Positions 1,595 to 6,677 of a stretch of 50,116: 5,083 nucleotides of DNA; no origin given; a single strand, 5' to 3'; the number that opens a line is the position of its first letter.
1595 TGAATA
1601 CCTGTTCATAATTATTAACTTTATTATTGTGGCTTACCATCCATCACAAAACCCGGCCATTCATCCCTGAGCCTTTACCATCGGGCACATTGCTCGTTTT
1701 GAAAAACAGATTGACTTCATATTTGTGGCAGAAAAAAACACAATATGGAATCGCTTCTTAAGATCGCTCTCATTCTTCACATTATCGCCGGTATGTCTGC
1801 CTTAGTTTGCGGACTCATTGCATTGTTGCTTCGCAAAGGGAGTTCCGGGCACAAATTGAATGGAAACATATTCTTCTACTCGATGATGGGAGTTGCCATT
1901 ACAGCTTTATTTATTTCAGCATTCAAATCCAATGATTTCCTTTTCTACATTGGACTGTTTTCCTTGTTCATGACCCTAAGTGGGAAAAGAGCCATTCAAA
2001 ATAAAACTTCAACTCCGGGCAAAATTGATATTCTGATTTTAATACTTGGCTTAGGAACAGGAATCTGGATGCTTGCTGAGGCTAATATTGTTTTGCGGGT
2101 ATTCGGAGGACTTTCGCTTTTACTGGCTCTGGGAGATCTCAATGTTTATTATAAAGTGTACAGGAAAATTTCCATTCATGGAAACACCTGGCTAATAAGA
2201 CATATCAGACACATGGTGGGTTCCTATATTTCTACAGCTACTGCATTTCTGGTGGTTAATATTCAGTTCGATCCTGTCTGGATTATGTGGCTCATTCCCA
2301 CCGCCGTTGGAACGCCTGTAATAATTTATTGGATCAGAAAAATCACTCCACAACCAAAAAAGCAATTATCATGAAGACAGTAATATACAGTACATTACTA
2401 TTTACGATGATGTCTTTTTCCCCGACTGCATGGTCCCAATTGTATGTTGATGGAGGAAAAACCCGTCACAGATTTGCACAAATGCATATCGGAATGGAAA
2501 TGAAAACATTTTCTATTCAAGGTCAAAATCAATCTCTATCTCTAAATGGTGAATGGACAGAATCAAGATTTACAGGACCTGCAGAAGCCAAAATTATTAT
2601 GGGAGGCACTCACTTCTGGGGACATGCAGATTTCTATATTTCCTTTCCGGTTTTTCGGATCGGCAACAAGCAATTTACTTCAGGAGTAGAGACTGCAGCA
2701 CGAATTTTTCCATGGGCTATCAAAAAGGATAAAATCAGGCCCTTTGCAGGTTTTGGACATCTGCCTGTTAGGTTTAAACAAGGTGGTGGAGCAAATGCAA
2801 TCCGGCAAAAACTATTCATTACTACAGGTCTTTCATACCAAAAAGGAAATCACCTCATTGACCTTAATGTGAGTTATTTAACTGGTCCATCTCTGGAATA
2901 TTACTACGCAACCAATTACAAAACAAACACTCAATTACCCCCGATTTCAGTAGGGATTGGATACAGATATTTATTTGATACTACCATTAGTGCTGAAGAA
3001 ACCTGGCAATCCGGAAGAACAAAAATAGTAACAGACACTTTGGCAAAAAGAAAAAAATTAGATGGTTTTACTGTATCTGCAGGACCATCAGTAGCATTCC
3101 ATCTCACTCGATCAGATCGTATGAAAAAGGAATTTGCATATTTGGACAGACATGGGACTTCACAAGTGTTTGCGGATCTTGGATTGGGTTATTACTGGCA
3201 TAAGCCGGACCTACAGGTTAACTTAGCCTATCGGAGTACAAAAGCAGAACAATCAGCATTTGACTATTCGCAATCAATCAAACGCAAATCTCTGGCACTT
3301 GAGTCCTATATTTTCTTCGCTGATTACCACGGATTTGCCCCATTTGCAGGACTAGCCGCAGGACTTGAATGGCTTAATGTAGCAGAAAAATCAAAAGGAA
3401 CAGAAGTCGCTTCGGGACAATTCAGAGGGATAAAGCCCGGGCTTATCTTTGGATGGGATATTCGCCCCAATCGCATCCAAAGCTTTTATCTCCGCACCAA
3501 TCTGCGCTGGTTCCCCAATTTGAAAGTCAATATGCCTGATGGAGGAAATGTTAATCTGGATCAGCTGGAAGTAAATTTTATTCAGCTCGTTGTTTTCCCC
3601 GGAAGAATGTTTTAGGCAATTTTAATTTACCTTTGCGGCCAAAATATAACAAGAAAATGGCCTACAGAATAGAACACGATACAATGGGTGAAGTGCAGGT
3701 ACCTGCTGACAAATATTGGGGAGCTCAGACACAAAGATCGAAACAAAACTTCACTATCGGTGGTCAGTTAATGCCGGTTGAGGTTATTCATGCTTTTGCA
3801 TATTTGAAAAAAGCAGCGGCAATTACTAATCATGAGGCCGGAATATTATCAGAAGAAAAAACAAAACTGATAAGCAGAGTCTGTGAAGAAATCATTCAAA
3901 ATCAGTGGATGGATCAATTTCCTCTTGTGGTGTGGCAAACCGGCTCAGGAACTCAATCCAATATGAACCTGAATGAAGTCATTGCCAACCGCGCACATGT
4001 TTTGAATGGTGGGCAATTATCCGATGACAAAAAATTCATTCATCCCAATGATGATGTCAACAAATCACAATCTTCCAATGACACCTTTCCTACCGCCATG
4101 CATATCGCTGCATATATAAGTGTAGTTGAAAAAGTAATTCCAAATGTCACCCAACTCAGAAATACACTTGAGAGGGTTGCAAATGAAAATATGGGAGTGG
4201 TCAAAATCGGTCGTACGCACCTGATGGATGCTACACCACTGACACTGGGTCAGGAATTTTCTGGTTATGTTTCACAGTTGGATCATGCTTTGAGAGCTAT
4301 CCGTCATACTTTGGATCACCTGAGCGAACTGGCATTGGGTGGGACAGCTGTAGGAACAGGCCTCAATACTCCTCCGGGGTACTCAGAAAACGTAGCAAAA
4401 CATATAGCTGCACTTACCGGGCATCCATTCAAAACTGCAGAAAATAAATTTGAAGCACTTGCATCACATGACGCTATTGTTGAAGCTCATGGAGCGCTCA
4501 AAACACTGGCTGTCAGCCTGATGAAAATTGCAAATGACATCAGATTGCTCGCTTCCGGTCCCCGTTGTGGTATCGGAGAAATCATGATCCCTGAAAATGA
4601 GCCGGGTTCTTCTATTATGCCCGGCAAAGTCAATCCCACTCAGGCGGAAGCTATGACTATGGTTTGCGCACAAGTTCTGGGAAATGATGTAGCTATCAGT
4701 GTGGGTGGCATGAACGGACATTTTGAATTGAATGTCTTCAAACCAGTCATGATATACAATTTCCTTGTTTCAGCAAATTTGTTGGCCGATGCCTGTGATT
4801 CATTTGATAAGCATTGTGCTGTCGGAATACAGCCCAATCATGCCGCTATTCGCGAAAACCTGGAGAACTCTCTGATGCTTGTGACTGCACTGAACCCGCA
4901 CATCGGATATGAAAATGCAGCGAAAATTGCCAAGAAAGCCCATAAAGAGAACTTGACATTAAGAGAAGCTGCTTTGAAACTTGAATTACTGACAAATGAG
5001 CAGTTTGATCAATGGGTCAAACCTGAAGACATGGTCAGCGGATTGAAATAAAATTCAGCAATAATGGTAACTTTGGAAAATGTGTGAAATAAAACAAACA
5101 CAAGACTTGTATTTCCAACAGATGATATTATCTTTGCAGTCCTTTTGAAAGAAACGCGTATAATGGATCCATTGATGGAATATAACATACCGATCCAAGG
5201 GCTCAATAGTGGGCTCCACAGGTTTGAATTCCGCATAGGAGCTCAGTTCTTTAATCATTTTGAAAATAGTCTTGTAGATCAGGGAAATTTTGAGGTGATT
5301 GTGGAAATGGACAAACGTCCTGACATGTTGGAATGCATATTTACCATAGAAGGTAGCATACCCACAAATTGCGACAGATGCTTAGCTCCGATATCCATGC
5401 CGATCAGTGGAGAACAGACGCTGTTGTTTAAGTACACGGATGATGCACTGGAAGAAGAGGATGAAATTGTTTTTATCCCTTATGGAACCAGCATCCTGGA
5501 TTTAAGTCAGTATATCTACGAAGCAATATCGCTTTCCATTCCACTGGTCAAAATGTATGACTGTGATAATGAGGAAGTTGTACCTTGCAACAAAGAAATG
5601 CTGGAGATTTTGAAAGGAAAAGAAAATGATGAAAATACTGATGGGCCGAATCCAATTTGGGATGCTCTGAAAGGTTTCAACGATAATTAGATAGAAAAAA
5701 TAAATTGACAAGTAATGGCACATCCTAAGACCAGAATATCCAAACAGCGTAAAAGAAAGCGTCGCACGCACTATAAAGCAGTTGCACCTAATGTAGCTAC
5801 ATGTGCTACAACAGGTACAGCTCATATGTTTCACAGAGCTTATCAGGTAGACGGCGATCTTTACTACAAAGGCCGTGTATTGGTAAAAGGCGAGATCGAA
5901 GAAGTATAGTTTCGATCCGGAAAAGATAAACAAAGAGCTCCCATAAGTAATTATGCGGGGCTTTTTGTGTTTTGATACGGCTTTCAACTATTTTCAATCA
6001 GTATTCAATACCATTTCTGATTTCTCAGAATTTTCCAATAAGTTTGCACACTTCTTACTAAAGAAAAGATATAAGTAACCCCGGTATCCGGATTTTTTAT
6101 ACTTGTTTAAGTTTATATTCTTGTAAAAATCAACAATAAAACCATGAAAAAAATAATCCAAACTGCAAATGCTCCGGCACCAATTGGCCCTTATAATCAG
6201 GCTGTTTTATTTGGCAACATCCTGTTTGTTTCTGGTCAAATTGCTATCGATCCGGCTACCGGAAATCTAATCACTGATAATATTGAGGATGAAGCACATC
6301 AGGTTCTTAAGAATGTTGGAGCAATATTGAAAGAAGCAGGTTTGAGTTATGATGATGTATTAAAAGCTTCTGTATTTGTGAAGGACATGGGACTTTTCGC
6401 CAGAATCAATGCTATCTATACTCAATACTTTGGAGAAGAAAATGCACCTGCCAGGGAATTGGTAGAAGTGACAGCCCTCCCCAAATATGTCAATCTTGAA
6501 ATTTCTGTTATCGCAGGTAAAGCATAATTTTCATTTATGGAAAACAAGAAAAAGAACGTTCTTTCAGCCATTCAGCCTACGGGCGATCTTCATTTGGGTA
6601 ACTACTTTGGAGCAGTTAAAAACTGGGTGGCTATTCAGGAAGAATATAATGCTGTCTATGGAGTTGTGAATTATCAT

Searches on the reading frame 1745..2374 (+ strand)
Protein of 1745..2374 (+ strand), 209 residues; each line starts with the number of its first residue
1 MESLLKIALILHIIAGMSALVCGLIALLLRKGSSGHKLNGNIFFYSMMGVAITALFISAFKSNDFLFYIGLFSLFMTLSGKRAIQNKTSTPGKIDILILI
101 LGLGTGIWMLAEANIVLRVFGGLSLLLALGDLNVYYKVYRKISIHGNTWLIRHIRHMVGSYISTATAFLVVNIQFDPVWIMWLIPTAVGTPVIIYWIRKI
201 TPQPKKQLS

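Call 67: search_protein_families(library=pfam, proteins=[window:1745-2374:+], max_evalue=0.00001)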
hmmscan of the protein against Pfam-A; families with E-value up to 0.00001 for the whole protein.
window:1745-2374:+ (209 aa): 1 family
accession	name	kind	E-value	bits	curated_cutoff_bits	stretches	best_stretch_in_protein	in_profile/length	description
PF10067.14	DUF2306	-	4.7e-08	33.8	31.6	1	10-88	2-88/147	Predicted membrane protein (DUF2306)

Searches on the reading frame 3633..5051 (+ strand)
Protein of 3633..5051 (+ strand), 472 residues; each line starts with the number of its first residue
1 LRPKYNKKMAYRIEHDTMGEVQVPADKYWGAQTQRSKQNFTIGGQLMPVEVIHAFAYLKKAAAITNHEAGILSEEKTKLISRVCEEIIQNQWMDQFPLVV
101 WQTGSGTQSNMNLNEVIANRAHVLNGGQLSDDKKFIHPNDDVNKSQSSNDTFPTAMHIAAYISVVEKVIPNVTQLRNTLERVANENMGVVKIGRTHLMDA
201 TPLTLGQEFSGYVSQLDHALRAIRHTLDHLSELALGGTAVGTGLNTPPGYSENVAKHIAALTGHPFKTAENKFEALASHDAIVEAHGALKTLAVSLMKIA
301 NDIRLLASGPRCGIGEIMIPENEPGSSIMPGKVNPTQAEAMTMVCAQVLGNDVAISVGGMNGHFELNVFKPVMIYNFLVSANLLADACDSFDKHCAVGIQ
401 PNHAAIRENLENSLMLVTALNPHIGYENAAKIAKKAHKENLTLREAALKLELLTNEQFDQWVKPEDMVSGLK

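Call 67: search_protein_families(library=pfam, proteins=[window:3633-5051:+], max_evalue=0.00001)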
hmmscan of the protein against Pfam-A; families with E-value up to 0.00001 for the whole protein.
window:3633-5051:+ (472 aa): 2 families
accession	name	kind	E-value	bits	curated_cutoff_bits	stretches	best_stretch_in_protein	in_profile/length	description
PF00206.25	Lyase_1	-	3.5e-113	378.6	27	1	19-350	1-312/312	Lyase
PF10415.14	FumaraseC_C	-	2.8e-27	95.3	32.5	1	416-468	1-53/54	Fumarase C C-terminus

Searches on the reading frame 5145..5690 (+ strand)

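Call 67: search_protein_families(library=pfam, proteins=[window:5145-5690:+], max_evalue=0.00001)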
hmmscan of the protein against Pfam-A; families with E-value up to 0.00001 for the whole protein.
window:5145-5690:+ (181 aa): 1 family
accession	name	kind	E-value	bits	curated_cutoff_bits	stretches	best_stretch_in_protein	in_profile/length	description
PF02620.22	YceD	-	1.3e-18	67.6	33.2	1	66-178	3-118/119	Large ribosomal RNA subunit accumulation protein YceD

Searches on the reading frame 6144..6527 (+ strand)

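Call 67: search_protein_families(library=pfam, proteins=[window:6144-6527:+], max_evalue=0.00001)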
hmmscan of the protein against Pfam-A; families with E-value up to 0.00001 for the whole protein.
window:6144-6527:+ (127 aa): 1 family
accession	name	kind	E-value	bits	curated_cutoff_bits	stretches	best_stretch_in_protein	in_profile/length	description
PF01042.26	Ribonuc_L-PSP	-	1.3e-39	135.3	27.3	1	8-124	2-119/121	Endoribonuclease L-PSP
